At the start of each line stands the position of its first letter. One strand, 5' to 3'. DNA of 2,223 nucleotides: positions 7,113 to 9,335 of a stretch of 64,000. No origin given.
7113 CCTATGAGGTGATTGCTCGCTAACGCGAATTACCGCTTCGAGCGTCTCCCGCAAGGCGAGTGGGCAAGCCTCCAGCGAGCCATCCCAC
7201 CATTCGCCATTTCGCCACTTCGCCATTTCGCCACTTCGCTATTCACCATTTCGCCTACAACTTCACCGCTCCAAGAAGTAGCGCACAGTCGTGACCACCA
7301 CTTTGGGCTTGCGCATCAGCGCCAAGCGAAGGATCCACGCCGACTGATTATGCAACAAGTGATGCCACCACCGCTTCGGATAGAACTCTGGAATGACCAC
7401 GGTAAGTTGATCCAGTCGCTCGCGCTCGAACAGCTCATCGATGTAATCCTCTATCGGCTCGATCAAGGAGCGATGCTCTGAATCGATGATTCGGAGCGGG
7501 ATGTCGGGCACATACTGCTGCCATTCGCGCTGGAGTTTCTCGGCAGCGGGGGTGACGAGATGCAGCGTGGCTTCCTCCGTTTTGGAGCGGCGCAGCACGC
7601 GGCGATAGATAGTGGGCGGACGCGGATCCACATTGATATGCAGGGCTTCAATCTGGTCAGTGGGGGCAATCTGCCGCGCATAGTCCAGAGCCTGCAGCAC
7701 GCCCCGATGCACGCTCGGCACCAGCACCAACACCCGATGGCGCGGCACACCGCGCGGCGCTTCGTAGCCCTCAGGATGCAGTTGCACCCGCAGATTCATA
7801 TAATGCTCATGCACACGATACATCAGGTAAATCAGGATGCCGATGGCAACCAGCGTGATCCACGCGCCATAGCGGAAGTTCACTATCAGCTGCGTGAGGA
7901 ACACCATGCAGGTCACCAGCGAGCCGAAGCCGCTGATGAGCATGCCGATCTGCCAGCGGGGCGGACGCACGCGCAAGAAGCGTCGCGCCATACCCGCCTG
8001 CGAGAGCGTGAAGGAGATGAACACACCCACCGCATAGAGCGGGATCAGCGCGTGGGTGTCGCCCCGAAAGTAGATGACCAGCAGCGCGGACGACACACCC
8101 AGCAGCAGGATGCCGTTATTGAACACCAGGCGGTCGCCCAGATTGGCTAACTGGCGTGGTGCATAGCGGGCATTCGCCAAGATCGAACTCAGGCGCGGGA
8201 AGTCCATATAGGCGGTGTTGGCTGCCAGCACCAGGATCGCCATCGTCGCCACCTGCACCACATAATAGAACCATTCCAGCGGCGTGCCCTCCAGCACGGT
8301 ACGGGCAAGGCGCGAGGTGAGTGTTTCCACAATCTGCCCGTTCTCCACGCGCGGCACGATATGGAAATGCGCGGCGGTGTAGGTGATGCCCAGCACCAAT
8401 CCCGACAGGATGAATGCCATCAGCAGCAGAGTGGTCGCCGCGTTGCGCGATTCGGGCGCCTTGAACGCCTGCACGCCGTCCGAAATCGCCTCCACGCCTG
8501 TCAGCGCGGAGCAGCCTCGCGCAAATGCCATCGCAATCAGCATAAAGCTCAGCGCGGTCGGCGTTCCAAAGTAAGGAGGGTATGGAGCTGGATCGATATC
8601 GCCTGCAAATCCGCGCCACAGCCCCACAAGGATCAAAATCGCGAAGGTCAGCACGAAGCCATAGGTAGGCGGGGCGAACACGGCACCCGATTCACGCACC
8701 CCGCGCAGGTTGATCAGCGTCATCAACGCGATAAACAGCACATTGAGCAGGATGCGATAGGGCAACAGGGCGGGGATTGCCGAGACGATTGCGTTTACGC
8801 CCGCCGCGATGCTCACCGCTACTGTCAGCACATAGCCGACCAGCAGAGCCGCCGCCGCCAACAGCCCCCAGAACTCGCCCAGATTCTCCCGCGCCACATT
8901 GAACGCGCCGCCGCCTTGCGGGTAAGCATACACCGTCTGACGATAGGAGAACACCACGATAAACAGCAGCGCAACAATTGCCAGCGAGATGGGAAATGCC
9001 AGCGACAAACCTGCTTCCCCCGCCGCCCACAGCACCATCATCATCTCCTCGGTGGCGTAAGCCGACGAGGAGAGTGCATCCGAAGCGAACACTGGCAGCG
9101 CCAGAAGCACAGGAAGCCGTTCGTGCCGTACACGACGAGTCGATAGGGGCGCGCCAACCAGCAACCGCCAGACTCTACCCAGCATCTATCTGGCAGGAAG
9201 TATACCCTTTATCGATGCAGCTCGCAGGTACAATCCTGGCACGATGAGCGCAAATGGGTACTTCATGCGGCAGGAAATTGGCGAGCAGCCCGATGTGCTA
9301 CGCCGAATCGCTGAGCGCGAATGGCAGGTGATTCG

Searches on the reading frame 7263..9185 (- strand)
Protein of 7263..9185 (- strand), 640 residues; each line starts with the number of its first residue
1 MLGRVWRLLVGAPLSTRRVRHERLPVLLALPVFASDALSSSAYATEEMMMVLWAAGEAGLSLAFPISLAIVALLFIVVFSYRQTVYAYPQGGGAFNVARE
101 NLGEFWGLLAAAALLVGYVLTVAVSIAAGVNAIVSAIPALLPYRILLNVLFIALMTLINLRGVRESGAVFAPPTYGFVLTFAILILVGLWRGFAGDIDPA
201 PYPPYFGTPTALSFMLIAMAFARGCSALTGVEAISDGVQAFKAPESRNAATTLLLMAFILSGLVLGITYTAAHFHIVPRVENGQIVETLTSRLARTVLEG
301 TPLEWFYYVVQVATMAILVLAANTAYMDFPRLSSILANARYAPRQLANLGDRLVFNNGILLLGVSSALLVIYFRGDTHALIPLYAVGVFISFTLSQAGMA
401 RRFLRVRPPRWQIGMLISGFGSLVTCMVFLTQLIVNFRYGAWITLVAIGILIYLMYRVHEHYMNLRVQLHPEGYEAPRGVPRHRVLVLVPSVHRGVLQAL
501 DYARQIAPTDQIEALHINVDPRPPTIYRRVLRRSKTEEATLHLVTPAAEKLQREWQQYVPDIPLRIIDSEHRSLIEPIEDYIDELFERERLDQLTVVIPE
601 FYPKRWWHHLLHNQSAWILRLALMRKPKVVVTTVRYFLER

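Call 101: search_protein_families(library=pfam, proteins=[window:7263-9185:-], max_evalue=0.00001)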
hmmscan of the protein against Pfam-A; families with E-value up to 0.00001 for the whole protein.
window:7263-9185:- (640 aa): 1 family
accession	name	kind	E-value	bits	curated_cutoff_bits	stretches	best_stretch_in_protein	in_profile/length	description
PF13520.12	AA_permease_2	-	6.6e-25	88.3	27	1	54-435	24-406/427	Amino acid permease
